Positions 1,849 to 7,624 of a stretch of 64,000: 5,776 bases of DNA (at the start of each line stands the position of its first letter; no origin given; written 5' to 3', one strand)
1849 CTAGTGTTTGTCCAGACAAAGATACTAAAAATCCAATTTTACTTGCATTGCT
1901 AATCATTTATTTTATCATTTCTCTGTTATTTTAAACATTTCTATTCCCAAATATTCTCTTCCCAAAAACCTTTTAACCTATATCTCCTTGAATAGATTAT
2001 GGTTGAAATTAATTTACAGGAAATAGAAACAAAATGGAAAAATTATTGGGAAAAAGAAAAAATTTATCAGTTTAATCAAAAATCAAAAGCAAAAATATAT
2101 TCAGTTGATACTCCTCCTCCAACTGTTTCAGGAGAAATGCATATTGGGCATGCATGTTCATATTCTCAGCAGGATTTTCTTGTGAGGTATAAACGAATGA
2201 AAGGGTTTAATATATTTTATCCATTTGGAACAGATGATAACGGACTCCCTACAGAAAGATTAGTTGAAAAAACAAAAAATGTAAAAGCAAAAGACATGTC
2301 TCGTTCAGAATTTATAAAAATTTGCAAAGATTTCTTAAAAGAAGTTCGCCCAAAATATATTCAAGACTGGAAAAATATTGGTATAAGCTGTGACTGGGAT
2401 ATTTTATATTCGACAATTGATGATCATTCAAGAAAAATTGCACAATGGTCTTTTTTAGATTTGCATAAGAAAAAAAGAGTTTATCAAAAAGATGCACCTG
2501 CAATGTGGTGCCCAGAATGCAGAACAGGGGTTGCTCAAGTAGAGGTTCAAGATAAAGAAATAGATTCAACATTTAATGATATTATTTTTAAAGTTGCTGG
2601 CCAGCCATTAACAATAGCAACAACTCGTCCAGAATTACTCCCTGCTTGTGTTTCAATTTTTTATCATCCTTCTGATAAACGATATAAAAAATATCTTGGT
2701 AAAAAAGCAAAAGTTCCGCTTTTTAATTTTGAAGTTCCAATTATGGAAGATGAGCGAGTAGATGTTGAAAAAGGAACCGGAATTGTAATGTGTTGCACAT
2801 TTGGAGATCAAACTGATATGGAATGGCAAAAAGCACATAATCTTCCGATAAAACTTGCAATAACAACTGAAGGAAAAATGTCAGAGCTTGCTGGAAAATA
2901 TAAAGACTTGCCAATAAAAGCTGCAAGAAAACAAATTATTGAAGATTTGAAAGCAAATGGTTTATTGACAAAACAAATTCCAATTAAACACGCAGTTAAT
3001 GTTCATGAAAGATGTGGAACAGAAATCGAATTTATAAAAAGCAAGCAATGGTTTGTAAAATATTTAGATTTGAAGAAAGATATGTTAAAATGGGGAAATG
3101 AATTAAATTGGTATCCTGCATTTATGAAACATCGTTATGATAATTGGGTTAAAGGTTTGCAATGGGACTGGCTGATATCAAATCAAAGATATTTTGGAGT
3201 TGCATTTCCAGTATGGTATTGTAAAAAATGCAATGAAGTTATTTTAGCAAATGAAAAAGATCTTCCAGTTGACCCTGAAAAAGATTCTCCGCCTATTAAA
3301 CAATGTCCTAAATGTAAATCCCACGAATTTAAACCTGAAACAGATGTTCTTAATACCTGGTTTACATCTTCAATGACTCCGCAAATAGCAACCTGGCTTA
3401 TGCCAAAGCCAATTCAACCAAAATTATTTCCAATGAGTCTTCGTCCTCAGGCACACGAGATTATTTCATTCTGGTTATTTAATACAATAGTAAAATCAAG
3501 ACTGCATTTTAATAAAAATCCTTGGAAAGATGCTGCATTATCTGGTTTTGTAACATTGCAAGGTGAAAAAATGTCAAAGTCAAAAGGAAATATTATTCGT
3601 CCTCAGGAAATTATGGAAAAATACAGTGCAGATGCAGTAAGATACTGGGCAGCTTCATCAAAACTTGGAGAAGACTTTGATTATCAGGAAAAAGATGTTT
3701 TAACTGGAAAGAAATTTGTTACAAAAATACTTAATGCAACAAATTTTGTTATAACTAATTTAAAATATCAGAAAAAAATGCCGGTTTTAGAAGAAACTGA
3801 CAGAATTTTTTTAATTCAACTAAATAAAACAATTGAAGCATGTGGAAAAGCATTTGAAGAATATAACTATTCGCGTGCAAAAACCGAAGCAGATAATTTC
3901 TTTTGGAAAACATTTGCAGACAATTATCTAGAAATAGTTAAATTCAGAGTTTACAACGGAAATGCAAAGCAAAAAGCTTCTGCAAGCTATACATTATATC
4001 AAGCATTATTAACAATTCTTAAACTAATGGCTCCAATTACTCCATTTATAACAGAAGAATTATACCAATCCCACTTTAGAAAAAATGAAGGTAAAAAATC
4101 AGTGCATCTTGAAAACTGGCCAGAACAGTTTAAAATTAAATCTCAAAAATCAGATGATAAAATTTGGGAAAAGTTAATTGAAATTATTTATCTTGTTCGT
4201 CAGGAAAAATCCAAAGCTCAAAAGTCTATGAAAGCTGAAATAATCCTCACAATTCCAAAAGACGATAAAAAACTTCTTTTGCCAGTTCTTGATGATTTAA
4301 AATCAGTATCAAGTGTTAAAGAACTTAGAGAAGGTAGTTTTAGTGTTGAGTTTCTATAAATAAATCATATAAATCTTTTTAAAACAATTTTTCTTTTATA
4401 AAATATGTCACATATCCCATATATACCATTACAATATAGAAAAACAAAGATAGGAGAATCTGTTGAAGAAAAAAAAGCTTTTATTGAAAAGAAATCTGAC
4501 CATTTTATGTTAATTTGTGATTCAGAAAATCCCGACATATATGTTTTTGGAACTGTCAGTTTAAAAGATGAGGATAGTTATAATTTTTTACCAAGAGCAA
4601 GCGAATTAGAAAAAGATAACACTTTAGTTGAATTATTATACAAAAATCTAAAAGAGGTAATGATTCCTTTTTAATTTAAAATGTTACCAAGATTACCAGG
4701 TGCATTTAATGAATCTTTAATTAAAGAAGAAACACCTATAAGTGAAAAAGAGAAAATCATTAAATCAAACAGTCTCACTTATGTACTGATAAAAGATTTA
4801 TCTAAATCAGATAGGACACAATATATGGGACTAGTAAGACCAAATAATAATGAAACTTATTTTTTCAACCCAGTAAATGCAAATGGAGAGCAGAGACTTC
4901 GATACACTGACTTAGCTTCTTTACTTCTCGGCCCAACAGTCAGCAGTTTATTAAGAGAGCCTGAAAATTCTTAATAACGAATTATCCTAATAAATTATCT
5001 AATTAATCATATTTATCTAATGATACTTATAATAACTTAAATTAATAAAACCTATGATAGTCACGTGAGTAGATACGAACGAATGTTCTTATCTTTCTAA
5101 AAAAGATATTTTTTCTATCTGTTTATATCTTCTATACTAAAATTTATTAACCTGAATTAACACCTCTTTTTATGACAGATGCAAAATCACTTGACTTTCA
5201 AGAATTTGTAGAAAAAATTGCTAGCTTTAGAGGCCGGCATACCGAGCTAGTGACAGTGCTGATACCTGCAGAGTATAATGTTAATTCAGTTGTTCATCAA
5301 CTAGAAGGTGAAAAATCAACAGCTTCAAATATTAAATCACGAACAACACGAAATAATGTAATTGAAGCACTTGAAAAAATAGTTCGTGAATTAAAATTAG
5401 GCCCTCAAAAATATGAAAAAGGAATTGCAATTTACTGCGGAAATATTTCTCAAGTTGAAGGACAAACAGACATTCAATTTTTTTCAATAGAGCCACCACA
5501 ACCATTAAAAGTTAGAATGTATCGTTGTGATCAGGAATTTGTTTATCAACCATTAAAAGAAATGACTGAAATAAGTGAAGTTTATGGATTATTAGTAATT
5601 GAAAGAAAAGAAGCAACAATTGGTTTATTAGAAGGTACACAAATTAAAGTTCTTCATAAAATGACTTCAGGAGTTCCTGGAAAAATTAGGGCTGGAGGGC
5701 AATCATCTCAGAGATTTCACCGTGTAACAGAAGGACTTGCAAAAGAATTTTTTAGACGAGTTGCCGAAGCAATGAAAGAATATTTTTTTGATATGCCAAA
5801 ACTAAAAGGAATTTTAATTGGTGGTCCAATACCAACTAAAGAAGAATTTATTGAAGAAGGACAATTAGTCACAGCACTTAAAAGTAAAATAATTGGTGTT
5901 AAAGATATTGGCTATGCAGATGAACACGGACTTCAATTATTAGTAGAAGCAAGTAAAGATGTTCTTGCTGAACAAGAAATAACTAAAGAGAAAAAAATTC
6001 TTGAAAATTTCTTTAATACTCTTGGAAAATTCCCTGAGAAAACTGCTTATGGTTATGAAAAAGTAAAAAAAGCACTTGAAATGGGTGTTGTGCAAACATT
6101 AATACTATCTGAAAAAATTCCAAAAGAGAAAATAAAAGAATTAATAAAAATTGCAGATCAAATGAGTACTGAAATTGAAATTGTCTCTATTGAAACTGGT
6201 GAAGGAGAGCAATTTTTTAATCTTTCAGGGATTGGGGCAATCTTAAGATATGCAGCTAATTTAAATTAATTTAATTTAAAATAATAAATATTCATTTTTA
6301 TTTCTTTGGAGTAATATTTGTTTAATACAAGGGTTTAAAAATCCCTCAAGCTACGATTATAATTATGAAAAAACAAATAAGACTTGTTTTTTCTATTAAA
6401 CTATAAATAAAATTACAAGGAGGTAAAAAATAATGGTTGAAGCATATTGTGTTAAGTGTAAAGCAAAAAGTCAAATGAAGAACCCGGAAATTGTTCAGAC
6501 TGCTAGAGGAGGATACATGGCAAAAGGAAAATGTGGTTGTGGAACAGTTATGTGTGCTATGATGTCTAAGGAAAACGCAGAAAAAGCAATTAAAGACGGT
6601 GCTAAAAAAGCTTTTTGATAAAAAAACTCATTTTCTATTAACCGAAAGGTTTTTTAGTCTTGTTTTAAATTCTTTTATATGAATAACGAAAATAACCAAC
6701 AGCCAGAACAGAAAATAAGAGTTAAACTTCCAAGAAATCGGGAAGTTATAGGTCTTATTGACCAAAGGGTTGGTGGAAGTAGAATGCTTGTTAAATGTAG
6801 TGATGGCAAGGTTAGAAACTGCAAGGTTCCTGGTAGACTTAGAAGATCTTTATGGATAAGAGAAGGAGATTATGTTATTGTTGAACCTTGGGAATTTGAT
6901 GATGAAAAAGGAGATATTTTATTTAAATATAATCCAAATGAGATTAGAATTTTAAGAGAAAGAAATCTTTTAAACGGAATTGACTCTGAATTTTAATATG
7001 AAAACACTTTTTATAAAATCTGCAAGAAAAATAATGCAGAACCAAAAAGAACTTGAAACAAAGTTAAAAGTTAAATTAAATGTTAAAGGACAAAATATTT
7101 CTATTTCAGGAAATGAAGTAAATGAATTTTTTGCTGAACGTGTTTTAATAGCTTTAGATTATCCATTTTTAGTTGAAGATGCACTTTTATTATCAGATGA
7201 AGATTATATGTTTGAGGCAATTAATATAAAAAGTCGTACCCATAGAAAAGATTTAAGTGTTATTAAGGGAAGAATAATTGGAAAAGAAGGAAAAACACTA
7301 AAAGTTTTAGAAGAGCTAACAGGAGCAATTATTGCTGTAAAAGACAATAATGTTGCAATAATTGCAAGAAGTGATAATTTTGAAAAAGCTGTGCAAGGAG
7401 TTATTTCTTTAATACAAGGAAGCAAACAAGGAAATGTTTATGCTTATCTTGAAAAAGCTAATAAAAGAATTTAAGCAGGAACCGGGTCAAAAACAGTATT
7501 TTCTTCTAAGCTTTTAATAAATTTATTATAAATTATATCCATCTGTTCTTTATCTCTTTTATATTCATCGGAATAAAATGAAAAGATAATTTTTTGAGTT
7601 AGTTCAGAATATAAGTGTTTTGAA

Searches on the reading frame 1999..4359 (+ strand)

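Call 28: search_protein_families(library=ncbifam, proteins=[window:1999-4359:+], max_evalue=0.00001)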
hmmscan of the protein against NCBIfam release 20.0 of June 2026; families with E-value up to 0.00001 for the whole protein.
window:1999-4359:+ (786 aa): 19 families
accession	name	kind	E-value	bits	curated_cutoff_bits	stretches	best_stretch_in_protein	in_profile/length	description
NF009687.0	PRK13208.1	equivalog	0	1025.2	738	1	4-777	10-787/801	valine--tRNA ligase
NF000540.1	alt_ValS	exception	1.7e-230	767.3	900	1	5-776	5-826/827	valine--tRNA ligase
TIGR00422.1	valS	equivalog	1.6e-212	708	612.1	1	5-757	6-761/863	valine--tRNA ligase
NF004349.1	PRK05729.1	equivalog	1.1e-167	559.8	704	1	5-758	5-746/860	valine--tRNA ligase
NF011492.0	PRK14900.1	equivalog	1e-114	384.5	1783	1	7-748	16-764/1044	valine--tRNA ligase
TIGR00392.1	ileS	equivalog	4.5e-114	382.4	621.4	2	243-751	308-850/861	isoleucine--tRNA ligase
NF008957.0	PRK12300.1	subfamily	5.3e-72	243.1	677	3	3-226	3-240/946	leucine--tRNA ligase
TIGR00395.1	leuS_arch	equivalog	3e-61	207.6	648.5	2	8-225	2-233/938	leucine--tRNA ligase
NF040702.1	ileS_w_GNAT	exception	1e-56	192.2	1999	2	237-745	483-1008/1100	isoleucine--tRNA ligase, N-acetyltransferase domain-containing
TIGR00396.1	leuS_bact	equivalog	1.3e-56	192.2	548.4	2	5-187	2-171/843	leucine--tRNA ligase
NF000258.1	MupB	exception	3.3e-55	187.4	1900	2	248-737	298-800/1033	mupirocin-resistant isoleucine--tRNA ligase MupB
NF000257.1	MupA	exception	6e-51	173.2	1900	2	249-770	295-834/1024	mupirocin-resistant isoleucine--tRNA ligase MupA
TIGR00398.1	metG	equivalog_domain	5.3e-34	117.8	336.35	2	36-186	3-138/530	methionine--tRNA ligase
NF001100.0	PRK00133.1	equivalog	5.9e-28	97.8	587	2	513-743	319-556/676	methionine--tRNA ligase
NF008900.0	PRK12267.1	equivalog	9.2e-23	80.6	598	2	511-726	286-510/648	methionine--tRNA ligase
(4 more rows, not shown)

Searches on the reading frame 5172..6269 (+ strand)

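Call 28: search_protein_families(library=ncbifam, proteins=[window:5172-6269:+], max_evalue=0.00001)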
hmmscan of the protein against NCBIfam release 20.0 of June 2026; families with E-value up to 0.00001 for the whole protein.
window:5172-6269:+ (365 aa): 4 families
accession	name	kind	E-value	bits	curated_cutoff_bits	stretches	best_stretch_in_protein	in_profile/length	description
TIGR03676.1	aRF1_eRF1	equivalog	2.7e-118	395.3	234.7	2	7-321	3-319/403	peptide chain release factor aRF-1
TIGR00111.1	pelota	equivalog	1.4e-24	87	177.65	1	128-361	124-350/351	mRNA surveillance protein pelota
NF041024.1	acVLRF1_NCBI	exception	1.3e-08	34.7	125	1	122-235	60-174/208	acVLRF1 family peptidyl-tRNA hydrolase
NF052289.1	Rv2629_fam_RHF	equivalog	2.5e-06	26.9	320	1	127-314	102-288/357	Rv2629 family ribosome hibernation factor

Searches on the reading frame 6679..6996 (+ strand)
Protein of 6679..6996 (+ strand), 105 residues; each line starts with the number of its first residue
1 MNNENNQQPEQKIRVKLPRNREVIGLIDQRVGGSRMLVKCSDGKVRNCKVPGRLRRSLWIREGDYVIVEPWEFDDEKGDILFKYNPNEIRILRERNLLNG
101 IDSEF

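Call 13: search_protein_families(library=pfam, proteins=[window:6679-6996:+], max_evalue=0.01)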
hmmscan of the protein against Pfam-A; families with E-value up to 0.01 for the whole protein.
window:6679-6996:+ (105 aa): 1 family
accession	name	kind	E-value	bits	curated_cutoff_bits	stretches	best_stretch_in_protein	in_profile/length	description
PF01176.25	eIF-1a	-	4.3e-21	74.8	30.2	1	22-83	2-64/64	Translation initiation factor 1A / IF-1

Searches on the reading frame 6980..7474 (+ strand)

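Call 13: search_protein_families(library=pfam, proteins=[window:6980-7474:+], max_evalue=0.01)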
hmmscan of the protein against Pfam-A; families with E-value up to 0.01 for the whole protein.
window:6980-7474:+ (164 aa): 7 families
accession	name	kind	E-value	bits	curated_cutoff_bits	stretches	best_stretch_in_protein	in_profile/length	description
PF21800.4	KH_KRR1_2nd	-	5.6e-08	33.1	27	1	79-140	4-66/91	KRR1 small subunit processome component, second KH domain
PF22891.2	KH_PNO1_2nd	-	1.4e-07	32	27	1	89-162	15-88/90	Eukaryotic type KH-domain (KH-domain type I) (327.11.2)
PF00013.35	KH_1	-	1.6e-05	25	21.5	1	97-139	12-62/66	KH domain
PF13083.13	KH_KhpA-B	-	0.00049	20.4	32.1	1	96-125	40-69/73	KhpA/KhpB, KH domain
PF22675.2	KH-I_KHDC4-BBP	-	0.0026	18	30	0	95-123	7-35/76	KHDC4/BBP-like, KH-domain type I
PF00712.24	DNA_pol3_beta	-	0.0049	17.4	24.4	0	14-64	71-119/120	DNA polymerase III beta subunit, N-terminal domain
PF07650.23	KH_2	-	0.0073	16.6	22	1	96-127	36-68/78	KH domain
